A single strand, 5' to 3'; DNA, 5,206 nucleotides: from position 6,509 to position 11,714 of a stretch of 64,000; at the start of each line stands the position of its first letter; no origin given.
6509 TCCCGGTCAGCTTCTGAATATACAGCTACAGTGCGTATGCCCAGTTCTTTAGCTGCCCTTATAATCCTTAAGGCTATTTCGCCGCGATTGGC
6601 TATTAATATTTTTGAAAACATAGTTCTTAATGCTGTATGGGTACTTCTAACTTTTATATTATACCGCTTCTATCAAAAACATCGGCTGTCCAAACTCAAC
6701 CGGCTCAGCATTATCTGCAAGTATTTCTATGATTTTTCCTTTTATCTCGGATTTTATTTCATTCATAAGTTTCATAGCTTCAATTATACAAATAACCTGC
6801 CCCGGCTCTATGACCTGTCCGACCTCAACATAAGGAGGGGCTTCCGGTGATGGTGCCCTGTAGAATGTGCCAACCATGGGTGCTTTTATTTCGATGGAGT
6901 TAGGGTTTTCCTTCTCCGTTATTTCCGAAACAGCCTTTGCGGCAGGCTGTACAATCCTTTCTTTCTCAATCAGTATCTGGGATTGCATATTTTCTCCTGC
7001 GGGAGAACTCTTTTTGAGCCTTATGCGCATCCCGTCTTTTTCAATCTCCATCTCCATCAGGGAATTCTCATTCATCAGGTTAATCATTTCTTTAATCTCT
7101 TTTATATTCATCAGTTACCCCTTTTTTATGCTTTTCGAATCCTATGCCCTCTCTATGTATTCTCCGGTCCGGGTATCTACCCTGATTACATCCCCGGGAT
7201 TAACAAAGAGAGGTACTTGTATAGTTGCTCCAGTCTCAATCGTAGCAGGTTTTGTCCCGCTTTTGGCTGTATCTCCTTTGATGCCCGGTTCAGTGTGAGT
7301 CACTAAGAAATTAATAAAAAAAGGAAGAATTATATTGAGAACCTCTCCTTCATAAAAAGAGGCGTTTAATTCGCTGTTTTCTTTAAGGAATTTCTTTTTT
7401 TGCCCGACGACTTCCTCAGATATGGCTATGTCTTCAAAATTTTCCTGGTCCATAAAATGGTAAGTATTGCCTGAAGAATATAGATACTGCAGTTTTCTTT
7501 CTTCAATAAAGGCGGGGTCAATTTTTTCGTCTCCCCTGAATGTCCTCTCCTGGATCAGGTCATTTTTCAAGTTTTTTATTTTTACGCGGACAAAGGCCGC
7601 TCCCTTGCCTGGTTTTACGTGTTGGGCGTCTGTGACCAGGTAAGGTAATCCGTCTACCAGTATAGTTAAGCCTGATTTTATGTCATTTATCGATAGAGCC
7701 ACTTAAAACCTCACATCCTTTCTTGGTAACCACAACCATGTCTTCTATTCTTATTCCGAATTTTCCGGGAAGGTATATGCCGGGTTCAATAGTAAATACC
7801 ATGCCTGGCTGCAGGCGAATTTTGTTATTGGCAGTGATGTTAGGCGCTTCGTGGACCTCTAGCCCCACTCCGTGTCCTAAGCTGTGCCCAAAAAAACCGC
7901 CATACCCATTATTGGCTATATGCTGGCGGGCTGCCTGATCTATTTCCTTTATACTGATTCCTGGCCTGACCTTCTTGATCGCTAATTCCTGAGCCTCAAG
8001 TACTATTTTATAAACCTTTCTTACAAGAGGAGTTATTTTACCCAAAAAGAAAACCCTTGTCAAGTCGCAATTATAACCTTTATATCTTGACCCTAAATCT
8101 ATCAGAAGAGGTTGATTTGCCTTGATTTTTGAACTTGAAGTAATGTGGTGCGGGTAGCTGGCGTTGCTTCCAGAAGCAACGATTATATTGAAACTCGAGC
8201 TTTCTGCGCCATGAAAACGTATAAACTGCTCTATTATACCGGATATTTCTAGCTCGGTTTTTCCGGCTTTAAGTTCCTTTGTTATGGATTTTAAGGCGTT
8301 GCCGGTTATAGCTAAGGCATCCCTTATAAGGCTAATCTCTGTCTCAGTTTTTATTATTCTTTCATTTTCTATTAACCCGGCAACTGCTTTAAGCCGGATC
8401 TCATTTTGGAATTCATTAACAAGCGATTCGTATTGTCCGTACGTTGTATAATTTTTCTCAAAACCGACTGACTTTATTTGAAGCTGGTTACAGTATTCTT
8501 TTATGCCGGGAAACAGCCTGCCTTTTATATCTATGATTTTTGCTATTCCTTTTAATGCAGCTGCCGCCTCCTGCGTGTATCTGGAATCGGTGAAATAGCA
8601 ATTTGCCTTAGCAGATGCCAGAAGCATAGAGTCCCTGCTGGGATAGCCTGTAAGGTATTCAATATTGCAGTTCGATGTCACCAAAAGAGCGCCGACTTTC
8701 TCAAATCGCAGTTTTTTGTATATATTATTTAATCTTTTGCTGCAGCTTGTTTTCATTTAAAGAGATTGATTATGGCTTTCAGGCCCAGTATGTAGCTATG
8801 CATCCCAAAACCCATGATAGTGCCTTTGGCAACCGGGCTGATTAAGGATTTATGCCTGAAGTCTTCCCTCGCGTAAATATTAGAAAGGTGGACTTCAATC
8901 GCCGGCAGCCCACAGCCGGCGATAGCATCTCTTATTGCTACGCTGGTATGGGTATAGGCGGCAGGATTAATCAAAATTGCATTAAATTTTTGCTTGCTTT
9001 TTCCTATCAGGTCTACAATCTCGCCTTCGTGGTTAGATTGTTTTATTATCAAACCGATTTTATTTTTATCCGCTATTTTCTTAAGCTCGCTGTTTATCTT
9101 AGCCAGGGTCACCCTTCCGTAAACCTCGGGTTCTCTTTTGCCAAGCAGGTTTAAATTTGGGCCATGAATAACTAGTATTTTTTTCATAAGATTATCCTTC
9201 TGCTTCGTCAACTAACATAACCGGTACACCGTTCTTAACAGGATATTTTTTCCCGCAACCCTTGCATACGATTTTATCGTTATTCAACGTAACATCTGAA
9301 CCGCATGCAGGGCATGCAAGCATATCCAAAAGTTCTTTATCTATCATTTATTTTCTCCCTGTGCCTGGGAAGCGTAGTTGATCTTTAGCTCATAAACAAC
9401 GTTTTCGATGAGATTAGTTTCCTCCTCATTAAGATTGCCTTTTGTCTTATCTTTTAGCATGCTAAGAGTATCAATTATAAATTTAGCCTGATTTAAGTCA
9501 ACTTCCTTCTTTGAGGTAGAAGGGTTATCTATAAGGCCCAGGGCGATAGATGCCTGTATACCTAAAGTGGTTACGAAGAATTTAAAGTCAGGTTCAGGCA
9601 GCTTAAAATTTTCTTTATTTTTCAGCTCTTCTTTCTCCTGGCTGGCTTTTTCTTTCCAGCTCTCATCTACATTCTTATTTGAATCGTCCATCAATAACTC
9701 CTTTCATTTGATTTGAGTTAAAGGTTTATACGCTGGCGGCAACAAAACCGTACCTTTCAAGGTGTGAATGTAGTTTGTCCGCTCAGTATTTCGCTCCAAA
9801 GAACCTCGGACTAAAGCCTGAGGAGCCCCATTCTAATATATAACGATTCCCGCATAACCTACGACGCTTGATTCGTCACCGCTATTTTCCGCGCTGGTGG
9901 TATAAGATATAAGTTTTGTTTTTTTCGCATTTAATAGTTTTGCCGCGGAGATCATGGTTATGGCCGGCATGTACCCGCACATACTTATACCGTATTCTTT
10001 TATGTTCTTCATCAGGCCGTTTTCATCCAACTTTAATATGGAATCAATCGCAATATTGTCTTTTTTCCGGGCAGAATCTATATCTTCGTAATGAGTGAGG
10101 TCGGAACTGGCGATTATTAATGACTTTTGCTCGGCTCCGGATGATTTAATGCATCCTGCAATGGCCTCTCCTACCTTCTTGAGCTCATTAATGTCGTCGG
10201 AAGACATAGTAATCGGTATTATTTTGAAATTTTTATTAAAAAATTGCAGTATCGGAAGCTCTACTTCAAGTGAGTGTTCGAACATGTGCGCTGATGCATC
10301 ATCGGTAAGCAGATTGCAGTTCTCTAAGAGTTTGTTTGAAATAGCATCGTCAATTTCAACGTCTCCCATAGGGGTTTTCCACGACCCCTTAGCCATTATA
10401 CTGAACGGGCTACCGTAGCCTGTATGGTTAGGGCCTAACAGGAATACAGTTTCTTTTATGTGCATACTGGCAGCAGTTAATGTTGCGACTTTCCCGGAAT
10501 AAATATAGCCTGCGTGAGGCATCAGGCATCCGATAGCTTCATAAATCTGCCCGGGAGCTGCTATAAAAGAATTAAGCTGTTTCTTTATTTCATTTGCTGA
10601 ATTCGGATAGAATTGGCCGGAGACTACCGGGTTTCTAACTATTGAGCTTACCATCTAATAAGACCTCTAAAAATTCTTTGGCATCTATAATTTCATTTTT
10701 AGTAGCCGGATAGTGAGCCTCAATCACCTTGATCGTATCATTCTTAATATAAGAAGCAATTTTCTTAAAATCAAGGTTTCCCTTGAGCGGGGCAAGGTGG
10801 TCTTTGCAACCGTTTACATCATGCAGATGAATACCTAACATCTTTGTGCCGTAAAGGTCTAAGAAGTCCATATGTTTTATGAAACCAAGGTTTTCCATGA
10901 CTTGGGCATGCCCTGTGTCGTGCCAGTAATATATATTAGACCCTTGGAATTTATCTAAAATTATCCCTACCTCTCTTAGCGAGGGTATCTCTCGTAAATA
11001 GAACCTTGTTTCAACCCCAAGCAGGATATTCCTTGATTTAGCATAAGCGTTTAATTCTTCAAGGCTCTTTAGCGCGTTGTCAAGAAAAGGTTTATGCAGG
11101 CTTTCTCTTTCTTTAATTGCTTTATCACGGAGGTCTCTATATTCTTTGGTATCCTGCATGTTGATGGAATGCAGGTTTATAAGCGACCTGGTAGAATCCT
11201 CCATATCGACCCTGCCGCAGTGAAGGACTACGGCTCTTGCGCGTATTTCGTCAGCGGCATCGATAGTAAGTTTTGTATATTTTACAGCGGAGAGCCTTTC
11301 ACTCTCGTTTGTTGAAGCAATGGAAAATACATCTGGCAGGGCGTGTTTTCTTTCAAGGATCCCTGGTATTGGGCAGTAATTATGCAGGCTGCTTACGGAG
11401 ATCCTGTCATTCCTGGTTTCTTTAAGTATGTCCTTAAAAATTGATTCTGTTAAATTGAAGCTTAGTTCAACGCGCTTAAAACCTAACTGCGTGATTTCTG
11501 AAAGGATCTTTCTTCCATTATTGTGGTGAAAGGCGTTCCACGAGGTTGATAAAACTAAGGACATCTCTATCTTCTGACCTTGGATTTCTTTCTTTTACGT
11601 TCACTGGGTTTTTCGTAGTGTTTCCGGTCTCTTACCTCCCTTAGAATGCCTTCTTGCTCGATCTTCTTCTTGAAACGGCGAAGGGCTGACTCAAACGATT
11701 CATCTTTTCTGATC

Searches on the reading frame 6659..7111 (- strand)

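Call 76: search_protein_families(library=pfam, proteins=[window:6659-7111:-], max_evalue=0.00001)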
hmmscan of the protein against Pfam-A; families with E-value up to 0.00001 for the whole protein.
window:6659-7111:- (150 aa): 1 family
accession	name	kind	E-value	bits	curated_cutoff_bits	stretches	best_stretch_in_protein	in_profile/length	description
PF00364.28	Biotin_lipoyl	-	4.2e-21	75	22.1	1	74-147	2-73/73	Biotin-requiring enzyme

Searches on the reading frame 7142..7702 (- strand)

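Call 76: search_protein_families(library=pfam, proteins=[window:7142-7702:-], max_evalue=0.00001)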
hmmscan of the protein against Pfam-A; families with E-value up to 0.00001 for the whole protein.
window:7142-7702:- (186 aa): 3 families
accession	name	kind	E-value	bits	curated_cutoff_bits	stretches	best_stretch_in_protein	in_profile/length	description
PF09285.17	Elong-fact-P_C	-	5.2e-28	96.9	25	1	131-185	2-56/56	Elongation factor P, C-terminal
PF08207.18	EFP_N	-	7.7e-24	83.9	23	1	4-61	1-58/58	Elongation factor P (EF-P) KOW-like domain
PF01132.26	EFP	-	2.7e-21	75.7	27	1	69-122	1-54/54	Elongation factor P (EF-P) OB domain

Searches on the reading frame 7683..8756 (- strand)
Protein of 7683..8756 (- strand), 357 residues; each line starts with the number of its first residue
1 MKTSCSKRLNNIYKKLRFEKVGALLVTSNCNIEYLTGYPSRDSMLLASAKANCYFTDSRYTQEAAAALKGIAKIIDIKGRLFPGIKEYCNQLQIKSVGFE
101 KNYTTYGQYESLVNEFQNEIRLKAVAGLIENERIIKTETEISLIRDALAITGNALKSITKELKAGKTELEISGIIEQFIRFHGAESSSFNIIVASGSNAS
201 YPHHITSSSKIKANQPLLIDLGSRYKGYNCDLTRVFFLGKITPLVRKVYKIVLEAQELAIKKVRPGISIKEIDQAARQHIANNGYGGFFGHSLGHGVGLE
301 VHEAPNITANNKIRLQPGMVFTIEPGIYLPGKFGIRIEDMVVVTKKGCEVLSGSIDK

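Call 16: search_protein_families(library=pfam, proteins=[window:7683-8756:-])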
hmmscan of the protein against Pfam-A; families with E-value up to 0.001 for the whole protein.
window:7683-8756:- (357 aa): 2 families
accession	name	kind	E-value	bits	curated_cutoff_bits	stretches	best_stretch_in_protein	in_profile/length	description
PF00557.29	Peptidase_M24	-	7.4e-74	248.4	23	1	143-345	2-208/208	Metallopeptidase family M24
PF01321.24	Creatinase_N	-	2.8e-19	70.3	22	1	8-135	1-128/128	Creatinase/Prolidase N-terminal domain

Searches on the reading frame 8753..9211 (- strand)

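Call 4: search_protein_families(library=pfam, proteins=[window:8753-9211:-])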
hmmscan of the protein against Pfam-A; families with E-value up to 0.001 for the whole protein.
window:8753-9211:- (152 aa): 1 family
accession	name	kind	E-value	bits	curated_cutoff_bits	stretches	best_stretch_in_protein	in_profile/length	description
PF01220.24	DHquinase_II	-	2.3e-58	196.3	23.3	1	11-147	1-137/138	Dehydroquinase class II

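Call 5: search_protein_families(library=ncbifam, proteins=[window:8753-9211:-])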
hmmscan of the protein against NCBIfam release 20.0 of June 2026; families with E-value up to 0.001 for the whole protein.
window:8753-9211:- (152 aa): 5 families
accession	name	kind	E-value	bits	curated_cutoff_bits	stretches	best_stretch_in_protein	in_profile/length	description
NF003805.0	PRK05395.1-2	subfamily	2.1e-62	209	146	1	9-150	1-142/147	type II 3-dehydroquinate dehydratase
NF003807.0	PRK05395.1-4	subfamily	2.7e-60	202.3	130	1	9-150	3-144/148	type II 3-dehydroquinate dehydratase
NF003806.0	PRK05395.1-3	subfamily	3.1e-60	201.9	171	1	9-150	2-143/149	type II 3-dehydroquinate dehydratase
TIGR01088.1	aroQ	equivalog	9.9e-59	197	169.85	1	11-149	1-139/141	type II 3-dehydroquinate dehydratase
NF003804.0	PRK05395.1-1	subfamily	9.2e-58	194.2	195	1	9-149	4-145/151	type II 3-dehydroquinate dehydratase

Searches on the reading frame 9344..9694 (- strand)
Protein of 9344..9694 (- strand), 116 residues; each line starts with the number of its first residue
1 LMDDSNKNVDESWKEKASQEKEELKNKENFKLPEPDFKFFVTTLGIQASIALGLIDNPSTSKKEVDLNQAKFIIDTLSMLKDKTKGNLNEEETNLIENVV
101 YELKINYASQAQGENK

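Call 4: search_protein_families(library=pfam, proteins=[window:9344-9694:-])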
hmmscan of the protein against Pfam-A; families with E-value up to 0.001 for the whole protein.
window:9344-9694:- (116 aa): 1 family
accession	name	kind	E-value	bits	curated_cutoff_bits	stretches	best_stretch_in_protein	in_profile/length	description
PF08899.16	DUF1844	-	6.2e-25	87.6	27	1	34-108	1-75/76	Domain of unknown function (DUF1844)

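Call 5: search_protein_families(library=ncbifam, proteins=[window:9344-9694:-])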
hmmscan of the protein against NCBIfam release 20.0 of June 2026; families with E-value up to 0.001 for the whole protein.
window:9344-9694:- (116 aa): 0 families

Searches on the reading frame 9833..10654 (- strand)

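Call 4: search_protein_families(library=pfam, proteins=[window:9833-10654:-])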
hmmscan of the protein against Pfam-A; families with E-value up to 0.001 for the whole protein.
window:9833-10654:- (273 aa): 1 family
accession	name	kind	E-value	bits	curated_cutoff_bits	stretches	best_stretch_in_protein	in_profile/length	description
PF01875.22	Memo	-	2e-73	247.4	27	1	9-271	2-269/269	Memo-like protein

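Call 5: search_protein_families(library=ncbifam, proteins=[window:9833-10654:-])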
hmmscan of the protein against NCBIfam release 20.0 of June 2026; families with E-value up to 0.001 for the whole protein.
window:9833-10654:- (273 aa): 2 families
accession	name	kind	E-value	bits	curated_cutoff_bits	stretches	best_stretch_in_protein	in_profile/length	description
TIGR04336.1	AmmeMemoSam_B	hypoth_equivalog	3.8e-91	305.1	26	1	7-272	1-270/270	AmmeMemoRadiSam system protein B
NF001987.0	PRK00782.1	equivalog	1e-82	277.4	295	1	6-272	2-265/267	MEMO1 family protein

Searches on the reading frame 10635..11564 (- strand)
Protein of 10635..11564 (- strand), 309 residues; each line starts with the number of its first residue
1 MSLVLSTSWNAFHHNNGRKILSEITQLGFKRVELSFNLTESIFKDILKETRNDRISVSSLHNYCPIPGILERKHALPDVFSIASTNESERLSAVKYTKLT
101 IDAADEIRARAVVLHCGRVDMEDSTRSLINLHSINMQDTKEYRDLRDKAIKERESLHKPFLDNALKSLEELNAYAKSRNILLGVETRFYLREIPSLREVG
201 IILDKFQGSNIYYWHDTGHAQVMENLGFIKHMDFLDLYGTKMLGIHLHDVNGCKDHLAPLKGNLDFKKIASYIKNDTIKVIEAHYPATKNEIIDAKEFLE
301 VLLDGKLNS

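Call 4: search_protein_families(library=pfam, proteins=[window:10635-11564:-])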
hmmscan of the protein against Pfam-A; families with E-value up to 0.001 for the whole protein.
window:10635-11564:- (309 aa): 1 family
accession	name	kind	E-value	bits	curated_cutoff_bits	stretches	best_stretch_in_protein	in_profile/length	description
PF01261.30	AP_endonuc_2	-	1.9e-14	54.4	31.1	1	24-296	4-243/249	Xylose isomerase-like TIM barrel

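Call 5: search_protein_families(library=ncbifam, proteins=[window:10635-11564:-])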
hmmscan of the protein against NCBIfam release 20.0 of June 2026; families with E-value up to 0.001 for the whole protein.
window:10635-11564:- (309 aa): 4 families
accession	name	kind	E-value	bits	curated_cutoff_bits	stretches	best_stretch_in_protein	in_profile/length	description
NF041099.2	keto_glucon_epim_IolO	equivalog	2.9e-05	23.5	300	0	163-275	129-235/269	5-keto-L-gluconate epimerase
NF007360.0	PRK09856.1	equivalog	0.00011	21.8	305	0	19-123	17-118/276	fructoselysine 3-epimerase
NF041277.1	coba_remo_CbiR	equivalog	0.00017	21.2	105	1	76-258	66-205/249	cobamide remodeling phosphodiesterase CbiR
NF002198.0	PRK01060.1-3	equivalog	0.00048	19.8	244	1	78-124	61-107/253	deoxyribonuclease IV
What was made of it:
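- Tried and rejected: The AP_endonuc_2 TIM-barrel gene (10635-11564) gave a weak hit to the cobamide-remodelling enzyme CbiR (21 bits against a cut-off of 105, call 5).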
